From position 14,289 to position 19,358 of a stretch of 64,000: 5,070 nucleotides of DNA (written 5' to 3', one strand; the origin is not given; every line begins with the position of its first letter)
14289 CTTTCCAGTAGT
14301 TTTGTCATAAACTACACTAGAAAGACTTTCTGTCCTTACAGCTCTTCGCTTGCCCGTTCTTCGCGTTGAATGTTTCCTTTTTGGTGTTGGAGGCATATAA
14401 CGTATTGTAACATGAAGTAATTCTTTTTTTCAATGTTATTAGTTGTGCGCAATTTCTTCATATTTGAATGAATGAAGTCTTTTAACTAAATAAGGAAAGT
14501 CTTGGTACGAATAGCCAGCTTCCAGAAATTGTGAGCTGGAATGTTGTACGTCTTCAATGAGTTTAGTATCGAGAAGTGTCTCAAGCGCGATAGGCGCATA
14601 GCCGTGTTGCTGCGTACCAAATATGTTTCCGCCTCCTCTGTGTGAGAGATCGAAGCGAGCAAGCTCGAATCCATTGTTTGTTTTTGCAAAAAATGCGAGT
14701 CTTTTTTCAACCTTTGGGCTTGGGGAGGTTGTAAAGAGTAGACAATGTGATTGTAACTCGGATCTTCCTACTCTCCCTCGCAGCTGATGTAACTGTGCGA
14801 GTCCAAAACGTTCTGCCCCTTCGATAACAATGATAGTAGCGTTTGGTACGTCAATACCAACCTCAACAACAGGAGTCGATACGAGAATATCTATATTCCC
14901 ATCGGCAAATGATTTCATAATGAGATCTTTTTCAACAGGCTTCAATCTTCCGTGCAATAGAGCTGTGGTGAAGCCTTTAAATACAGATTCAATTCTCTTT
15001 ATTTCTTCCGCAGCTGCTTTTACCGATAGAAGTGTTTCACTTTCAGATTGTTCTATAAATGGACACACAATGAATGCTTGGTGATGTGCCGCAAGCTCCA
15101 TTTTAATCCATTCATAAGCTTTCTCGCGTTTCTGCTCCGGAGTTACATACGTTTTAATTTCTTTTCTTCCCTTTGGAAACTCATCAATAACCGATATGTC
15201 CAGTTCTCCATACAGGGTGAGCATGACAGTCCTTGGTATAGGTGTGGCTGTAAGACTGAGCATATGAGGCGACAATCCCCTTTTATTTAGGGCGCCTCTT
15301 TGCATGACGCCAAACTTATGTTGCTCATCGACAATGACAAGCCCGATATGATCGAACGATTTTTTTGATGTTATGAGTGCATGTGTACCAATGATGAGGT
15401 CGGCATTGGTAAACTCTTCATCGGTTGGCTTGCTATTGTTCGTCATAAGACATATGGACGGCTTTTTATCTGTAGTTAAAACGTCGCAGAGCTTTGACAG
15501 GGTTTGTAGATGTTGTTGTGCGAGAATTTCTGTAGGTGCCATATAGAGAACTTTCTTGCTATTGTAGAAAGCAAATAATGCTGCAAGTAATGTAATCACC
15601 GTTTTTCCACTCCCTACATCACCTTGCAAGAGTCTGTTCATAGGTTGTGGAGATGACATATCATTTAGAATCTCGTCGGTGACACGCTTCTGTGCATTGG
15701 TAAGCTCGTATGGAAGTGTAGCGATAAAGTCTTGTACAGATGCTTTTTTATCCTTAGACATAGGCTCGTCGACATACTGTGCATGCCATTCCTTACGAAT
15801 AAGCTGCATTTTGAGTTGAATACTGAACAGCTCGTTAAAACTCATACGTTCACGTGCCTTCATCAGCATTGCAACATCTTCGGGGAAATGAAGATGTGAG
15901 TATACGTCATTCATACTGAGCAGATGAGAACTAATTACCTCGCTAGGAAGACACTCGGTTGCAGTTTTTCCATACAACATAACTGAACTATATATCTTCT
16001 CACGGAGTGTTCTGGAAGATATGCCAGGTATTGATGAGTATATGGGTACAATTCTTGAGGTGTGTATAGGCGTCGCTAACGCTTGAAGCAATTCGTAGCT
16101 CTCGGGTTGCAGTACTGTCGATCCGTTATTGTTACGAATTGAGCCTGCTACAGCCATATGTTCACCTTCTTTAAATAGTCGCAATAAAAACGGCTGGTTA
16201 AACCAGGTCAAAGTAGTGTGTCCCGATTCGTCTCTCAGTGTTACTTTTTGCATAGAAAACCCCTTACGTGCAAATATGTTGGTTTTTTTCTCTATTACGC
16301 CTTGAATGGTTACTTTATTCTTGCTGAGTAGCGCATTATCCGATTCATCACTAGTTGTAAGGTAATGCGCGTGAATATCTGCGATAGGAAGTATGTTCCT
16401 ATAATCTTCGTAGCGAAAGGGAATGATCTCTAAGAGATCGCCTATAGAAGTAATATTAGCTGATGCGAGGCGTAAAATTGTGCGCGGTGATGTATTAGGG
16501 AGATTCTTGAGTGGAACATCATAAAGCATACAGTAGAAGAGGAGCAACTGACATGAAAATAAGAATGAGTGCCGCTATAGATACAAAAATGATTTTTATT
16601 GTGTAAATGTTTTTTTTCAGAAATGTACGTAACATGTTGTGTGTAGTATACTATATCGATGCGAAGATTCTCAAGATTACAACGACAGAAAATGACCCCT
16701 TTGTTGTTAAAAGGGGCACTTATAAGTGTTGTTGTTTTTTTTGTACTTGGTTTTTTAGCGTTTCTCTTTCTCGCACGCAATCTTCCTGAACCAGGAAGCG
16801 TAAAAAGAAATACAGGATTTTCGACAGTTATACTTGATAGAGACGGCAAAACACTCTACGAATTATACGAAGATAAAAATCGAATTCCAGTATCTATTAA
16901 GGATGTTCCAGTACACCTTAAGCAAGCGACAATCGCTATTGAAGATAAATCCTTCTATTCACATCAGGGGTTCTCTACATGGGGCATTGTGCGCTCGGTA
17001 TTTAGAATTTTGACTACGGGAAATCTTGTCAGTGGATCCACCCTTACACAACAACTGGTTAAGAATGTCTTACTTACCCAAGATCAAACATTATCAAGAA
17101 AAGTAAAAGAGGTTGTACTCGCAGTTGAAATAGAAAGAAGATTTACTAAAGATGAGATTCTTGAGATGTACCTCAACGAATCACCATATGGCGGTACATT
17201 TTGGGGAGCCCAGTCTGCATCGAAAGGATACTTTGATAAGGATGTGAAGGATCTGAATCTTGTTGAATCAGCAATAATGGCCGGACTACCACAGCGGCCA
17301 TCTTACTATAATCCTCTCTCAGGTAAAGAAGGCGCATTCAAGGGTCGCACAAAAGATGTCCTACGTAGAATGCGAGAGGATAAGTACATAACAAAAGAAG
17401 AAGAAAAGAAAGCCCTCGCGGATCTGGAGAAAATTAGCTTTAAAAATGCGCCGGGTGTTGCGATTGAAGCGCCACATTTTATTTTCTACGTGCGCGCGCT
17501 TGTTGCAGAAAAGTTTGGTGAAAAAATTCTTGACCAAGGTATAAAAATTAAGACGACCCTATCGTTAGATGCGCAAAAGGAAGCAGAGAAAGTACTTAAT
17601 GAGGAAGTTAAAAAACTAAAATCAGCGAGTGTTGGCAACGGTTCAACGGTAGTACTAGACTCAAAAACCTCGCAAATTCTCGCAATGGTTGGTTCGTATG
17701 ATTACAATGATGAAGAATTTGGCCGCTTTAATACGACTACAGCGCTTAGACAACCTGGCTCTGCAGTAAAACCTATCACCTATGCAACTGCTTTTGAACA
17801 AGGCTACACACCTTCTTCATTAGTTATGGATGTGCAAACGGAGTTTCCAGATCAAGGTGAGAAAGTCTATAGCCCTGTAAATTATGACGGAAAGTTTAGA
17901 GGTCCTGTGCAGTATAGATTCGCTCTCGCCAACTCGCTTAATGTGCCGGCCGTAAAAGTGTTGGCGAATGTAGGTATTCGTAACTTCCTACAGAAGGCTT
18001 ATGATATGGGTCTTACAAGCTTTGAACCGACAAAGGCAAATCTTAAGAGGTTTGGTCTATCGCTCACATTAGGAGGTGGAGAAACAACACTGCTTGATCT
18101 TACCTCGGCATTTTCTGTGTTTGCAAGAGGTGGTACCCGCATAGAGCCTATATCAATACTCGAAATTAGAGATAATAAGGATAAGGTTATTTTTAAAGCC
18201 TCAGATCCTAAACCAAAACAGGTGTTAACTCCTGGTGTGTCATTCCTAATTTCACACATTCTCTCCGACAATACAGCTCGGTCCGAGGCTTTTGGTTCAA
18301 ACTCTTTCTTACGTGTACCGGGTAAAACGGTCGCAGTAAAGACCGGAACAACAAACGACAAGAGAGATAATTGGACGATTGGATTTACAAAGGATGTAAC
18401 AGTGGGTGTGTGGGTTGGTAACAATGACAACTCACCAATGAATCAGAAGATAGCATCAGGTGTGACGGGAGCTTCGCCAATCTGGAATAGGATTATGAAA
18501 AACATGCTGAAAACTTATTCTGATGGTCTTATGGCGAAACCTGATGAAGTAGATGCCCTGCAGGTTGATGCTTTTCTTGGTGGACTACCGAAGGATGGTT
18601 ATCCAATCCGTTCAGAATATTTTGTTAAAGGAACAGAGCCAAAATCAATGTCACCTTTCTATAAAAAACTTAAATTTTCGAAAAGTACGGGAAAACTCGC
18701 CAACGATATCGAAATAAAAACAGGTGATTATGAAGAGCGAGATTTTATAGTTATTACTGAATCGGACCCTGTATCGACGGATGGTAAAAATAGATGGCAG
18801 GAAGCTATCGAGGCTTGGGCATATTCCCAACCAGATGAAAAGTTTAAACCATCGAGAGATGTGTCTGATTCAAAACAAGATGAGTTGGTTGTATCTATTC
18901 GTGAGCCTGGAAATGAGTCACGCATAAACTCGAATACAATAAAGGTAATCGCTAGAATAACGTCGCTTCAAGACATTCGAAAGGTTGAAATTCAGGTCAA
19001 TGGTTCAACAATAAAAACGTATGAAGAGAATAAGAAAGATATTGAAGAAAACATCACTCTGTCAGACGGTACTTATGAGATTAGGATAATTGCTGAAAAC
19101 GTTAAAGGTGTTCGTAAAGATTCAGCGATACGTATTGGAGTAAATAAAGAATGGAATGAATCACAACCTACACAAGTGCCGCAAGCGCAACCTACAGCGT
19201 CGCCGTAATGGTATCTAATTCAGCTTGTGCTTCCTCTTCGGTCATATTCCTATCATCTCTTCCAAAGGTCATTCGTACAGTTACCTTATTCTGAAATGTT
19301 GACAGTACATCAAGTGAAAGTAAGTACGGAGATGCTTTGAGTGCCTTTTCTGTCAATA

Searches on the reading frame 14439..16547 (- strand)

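Call 31: search_protein_families(library=pfam, proteins=[window:14439-16547:-], max_evalue=0.00001)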
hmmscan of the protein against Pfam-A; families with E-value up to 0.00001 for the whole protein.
window:14439-16547:- (702 aa): 5 families
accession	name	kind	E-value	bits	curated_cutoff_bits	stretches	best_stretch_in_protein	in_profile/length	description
PF00270.35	DEAD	-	5.6e-24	85.2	26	1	284-441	2-164/167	DEAD/DEAH box helicase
PF00271.37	Helicase_C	-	8e-19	68.4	23.5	1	479-596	8-109/110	Helicase conserved C-terminal domain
PF17191.10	RecG_wedge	-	1.4e-13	51.2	23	1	27-186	16-156/162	RecG wedge domain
PF04851.21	ResIII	-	4.4e-13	49.9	22.5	1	280-436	2-162/164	Type III restriction enzyme, res subunit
PF01336.31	tRNA_anti-codon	-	6.7e-07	29.6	27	1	79-154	1-75/75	OB-fold nucleic acid binding domain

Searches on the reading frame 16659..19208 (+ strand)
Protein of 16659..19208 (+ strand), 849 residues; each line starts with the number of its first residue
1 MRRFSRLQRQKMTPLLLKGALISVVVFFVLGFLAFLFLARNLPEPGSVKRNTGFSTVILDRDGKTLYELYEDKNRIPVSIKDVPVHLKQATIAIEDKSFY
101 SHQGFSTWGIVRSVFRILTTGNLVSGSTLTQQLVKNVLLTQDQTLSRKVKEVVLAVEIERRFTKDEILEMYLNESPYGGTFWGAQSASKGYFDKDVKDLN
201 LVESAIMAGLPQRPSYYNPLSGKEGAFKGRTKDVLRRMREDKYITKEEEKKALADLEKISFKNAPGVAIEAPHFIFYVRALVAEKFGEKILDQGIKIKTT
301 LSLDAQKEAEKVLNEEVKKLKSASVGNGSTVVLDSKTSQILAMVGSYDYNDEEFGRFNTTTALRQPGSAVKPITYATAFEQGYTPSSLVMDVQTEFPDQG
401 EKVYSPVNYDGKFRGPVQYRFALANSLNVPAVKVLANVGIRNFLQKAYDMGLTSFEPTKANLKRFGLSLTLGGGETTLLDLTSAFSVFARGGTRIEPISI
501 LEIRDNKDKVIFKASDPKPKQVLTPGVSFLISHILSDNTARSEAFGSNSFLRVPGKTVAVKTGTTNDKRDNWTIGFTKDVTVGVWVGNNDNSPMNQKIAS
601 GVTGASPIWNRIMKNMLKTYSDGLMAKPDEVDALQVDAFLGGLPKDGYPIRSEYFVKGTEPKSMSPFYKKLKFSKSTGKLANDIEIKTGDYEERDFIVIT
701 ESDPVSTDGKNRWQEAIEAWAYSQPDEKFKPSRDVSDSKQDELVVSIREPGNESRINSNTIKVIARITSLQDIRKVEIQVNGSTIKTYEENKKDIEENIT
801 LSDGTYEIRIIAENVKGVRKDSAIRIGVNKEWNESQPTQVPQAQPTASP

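Call 31: search_protein_families(library=pfam, proteins=[window:16659-19208:+], max_evalue=0.00001)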
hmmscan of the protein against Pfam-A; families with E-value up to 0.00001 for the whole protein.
window:16659-19208:+ (849 aa): 3 families
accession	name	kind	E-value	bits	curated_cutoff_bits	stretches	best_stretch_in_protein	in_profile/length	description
PF00912.28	Transgly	-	2.4e-58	196.9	27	1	63-238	2-177/178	Transglycosylase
PF00905.27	Transpeptidase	-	3.8e-25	89.2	22.1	1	328-613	1-298/299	Penicillin binding protein transpeptidase domain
PF17957.7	Big_7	-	6.8e-06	27.1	24.1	0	744-809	2-69/70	Bacterial Ig domain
